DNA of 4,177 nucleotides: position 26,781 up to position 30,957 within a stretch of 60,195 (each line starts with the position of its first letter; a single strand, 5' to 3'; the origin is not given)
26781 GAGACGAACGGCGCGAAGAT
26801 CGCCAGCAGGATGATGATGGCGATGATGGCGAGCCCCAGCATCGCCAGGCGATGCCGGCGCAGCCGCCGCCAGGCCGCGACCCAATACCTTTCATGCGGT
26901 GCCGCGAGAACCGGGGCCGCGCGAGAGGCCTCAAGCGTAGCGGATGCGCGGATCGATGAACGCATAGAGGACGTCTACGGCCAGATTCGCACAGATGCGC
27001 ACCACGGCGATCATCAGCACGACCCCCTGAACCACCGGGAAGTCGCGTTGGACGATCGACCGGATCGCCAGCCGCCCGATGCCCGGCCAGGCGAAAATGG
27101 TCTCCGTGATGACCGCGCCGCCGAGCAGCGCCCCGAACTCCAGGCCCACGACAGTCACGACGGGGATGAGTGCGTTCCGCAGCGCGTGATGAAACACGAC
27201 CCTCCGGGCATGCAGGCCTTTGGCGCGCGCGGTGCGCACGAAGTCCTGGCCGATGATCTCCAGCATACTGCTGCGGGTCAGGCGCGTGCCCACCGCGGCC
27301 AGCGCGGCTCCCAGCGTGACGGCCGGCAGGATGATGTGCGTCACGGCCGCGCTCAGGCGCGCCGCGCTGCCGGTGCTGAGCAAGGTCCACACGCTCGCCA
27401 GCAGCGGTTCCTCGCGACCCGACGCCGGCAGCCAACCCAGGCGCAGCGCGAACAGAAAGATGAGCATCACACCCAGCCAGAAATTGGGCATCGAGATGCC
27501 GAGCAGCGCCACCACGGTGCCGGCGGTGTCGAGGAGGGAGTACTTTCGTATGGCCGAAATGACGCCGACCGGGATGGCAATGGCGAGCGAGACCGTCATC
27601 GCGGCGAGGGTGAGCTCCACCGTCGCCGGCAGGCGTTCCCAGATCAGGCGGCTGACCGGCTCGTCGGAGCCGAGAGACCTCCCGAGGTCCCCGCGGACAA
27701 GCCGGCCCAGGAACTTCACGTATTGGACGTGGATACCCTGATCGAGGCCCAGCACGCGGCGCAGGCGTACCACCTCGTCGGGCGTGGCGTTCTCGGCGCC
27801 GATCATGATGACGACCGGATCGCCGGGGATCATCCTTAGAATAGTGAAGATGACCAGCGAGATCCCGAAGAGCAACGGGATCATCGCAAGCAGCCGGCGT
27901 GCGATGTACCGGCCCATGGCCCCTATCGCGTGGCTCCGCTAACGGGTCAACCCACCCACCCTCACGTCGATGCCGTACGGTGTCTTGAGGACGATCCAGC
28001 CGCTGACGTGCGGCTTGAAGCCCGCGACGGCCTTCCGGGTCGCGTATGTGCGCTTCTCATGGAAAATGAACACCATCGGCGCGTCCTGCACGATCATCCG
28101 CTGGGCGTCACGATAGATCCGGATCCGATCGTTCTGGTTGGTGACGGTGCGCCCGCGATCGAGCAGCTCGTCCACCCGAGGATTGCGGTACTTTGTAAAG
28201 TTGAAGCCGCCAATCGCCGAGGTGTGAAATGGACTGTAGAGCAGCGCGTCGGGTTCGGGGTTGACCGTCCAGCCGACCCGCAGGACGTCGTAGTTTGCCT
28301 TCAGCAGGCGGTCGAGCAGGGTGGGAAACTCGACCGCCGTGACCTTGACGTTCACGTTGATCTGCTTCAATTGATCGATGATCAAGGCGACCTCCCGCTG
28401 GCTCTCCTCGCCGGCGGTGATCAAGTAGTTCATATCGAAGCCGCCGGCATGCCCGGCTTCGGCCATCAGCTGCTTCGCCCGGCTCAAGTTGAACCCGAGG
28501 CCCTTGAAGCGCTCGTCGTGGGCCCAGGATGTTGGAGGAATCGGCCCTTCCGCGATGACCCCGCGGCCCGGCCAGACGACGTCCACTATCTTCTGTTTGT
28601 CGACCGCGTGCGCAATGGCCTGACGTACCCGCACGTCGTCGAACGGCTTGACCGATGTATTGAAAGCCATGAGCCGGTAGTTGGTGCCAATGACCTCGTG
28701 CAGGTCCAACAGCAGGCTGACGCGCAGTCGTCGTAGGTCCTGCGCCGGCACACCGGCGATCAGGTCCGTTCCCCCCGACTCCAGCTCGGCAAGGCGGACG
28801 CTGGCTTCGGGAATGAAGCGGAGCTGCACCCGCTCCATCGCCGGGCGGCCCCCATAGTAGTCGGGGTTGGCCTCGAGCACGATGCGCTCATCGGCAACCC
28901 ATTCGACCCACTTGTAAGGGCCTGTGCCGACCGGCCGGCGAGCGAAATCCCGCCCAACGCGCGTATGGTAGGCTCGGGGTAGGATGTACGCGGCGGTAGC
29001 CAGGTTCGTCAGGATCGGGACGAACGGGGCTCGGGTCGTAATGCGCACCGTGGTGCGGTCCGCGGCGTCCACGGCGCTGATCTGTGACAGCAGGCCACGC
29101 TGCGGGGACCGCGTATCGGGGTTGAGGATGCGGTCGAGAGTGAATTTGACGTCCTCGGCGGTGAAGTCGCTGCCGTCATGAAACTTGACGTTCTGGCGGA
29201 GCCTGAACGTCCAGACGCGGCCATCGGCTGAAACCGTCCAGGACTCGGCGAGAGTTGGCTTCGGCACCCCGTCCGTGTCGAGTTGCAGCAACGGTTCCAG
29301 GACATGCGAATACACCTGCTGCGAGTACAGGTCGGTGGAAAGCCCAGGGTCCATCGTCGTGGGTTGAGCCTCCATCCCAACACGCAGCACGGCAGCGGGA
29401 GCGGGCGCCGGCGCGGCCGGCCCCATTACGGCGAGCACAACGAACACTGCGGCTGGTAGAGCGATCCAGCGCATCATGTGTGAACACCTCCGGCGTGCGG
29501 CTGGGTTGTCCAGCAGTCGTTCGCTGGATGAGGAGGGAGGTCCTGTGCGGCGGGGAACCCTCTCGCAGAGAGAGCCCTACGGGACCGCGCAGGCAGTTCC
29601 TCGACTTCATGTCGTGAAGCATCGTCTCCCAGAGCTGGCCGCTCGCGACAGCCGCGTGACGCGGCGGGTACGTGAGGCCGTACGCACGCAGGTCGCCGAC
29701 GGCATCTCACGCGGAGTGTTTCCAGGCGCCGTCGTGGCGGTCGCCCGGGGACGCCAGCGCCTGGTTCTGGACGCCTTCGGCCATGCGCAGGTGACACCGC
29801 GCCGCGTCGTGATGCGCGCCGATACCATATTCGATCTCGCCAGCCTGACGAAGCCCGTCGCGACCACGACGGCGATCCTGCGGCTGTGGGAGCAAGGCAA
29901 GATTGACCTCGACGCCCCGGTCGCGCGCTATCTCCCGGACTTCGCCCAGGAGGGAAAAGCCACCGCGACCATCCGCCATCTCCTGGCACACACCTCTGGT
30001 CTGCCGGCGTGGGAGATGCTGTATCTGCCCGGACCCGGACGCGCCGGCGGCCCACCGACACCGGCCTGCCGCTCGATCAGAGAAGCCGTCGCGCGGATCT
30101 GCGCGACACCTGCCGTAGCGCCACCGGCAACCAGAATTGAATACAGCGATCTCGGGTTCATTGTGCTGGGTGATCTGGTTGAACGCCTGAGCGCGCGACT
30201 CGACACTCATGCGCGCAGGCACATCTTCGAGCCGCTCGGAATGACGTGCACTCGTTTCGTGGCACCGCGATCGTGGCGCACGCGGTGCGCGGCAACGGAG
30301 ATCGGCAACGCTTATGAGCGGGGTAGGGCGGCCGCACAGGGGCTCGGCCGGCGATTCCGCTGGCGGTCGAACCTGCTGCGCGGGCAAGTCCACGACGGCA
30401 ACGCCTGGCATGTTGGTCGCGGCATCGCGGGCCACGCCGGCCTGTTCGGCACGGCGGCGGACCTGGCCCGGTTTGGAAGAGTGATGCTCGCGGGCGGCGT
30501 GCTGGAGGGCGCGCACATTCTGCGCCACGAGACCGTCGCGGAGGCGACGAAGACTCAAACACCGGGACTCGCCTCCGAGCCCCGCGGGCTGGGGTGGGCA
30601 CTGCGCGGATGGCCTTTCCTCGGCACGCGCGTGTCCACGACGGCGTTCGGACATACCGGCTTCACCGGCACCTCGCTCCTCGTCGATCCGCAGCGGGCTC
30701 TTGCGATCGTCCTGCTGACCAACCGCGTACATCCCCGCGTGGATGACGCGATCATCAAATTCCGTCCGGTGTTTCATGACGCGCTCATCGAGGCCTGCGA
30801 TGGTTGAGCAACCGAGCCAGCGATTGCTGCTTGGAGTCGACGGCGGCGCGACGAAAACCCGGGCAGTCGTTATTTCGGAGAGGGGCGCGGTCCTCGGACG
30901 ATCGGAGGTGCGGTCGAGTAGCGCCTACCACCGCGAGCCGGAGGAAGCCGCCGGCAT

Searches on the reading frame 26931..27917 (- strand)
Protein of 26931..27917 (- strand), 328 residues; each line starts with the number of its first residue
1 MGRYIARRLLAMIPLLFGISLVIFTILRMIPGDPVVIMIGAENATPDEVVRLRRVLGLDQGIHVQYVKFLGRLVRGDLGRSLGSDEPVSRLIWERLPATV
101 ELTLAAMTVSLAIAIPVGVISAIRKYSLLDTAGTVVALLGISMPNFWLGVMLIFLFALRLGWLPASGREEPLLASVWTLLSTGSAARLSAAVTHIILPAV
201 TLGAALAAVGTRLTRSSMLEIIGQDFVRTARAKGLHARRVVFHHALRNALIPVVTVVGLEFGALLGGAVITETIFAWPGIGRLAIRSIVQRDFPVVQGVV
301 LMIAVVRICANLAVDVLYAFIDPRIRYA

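Call 68: search_protein_families(library=pfam, proteins=[window:26931-27917:-], max_evalue=0.00001)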
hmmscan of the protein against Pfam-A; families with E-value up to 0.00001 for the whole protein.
window:26931-27917:- (328 aa): 2 families
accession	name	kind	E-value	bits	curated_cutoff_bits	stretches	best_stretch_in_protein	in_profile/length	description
PF00528.27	BPD_transp_1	-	5.7e-39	134.2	26.4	1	114-326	1-183/184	Binding-protein-dependent transport system inner membrane component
PF19300.4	BPD_transp_1_N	-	2.4e-15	57.2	23.8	1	1-103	1-114/114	Binding-prot-dependent transport system membrane comp, N-term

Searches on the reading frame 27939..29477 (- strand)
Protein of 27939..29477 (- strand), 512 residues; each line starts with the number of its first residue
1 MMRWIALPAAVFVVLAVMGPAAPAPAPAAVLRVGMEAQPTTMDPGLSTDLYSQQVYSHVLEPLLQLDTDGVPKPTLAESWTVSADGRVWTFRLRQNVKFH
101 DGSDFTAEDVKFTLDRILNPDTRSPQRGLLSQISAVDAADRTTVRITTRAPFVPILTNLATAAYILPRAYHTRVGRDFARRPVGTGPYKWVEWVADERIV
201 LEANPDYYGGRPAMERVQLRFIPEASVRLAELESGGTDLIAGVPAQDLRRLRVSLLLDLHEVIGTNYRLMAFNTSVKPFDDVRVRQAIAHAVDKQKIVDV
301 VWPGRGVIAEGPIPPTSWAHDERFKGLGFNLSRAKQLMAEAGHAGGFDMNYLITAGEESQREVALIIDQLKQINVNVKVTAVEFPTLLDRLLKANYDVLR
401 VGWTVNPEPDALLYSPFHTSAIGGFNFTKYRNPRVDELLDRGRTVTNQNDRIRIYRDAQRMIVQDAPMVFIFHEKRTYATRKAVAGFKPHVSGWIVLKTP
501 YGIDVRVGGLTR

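Call 68: search_protein_families(library=pfam, proteins=[window:27939-29477:-], max_evalue=0.00001)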
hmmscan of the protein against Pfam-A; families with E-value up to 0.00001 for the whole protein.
window:27939-29477:- (512 aa): 1 family
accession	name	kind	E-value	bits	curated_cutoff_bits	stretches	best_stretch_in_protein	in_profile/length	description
PF00496.27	SBP_bac_5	-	1.6e-100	337.3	32.4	1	72-421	2-365/368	Bacterial extracellular solute-binding proteins, family 5 Middle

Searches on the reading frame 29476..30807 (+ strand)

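Call 68: search_protein_families(library=pfam, proteins=[window:29476-30807:+], max_evalue=0.00001)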
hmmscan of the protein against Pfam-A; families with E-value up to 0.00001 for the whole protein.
window:29476-30807:+ (443 aa): 1 family
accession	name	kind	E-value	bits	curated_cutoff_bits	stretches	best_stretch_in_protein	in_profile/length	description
PF00144.29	Beta-lactamase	-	3.4e-74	250.4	27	1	74-424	10-317/329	Beta-lactamase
